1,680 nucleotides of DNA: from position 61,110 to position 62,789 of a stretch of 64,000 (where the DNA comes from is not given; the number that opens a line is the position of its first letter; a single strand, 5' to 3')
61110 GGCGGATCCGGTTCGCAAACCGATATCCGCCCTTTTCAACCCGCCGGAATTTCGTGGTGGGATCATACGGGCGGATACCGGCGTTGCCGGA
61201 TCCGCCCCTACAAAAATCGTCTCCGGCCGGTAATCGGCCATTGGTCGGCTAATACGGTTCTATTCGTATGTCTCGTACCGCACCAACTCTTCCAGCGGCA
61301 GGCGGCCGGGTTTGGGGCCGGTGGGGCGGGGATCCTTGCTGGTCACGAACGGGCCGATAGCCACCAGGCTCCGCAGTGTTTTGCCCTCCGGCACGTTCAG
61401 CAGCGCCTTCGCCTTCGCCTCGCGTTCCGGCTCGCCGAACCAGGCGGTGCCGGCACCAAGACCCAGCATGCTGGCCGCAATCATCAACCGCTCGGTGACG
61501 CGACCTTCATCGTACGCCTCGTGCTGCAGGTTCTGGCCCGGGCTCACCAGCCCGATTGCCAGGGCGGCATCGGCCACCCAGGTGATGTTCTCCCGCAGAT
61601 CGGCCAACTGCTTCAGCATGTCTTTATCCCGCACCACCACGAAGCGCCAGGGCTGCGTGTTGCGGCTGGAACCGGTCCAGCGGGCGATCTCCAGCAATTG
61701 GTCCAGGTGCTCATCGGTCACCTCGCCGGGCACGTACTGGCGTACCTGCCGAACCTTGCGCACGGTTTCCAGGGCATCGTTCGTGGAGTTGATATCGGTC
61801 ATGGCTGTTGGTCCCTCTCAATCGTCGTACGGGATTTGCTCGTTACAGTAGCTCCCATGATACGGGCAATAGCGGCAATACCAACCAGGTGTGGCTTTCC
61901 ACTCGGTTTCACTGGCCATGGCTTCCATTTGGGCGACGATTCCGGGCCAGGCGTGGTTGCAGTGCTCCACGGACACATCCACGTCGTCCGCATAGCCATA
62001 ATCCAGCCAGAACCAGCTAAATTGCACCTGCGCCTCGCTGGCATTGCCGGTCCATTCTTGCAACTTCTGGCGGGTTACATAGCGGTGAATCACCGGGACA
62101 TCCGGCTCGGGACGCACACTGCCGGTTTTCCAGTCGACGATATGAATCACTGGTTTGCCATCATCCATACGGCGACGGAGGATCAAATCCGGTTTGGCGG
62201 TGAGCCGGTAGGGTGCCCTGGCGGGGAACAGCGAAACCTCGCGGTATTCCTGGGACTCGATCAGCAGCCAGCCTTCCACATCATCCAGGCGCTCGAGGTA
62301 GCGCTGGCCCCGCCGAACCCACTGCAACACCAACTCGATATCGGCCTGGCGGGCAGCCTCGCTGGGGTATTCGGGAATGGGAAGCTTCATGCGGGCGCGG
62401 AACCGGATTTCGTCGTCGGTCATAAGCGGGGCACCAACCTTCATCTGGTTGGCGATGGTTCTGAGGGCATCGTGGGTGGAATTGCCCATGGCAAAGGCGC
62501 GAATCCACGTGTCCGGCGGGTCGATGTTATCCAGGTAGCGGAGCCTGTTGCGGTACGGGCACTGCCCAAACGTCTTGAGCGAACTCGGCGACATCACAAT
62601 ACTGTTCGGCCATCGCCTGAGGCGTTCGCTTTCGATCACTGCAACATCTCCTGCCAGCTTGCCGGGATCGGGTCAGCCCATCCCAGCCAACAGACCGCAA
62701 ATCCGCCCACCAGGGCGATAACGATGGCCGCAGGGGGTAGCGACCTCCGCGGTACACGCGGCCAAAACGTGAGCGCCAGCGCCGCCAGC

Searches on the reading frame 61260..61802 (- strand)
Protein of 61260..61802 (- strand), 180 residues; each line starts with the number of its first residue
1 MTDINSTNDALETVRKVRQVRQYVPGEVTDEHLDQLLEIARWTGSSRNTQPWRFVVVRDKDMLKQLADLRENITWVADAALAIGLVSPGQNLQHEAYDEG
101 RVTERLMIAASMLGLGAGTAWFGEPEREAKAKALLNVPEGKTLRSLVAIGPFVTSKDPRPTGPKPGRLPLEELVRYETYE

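Call 20: search_protein_families(library=pfam, proteins=[window:61260-61802:-])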
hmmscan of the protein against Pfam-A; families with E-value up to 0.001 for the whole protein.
window:61260-61802:- (180 aa): 2 families
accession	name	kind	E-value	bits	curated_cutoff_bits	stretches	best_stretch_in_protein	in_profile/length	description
PF00881.29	Nitroreductase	-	5.3e-16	59.7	23.5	1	18-82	5-69/167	Nitroreductase family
PF14512.11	TM1586_NiRdase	-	9.6e-07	29.1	27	0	25-61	152-188/215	Putative TM nitroreductase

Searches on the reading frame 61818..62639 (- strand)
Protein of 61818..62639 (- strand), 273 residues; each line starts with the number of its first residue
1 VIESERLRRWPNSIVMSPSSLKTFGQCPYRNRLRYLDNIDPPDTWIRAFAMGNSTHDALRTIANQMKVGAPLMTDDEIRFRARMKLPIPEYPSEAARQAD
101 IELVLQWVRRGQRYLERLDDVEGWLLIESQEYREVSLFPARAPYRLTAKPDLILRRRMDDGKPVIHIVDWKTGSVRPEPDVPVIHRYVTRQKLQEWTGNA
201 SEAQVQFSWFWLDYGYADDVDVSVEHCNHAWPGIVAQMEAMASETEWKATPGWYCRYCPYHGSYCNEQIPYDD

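Call 20: search_protein_families(library=pfam, proteins=[window:61818-62639:-])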
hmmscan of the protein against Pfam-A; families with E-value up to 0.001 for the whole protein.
window:61818-62639:- (273 aa): 1 family
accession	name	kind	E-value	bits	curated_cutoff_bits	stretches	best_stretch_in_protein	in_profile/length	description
PF12705.13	PDDEXK_1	-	3.3e-20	73.5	22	1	16-261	2-243/247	PD-(D/E)XK nuclease superfamily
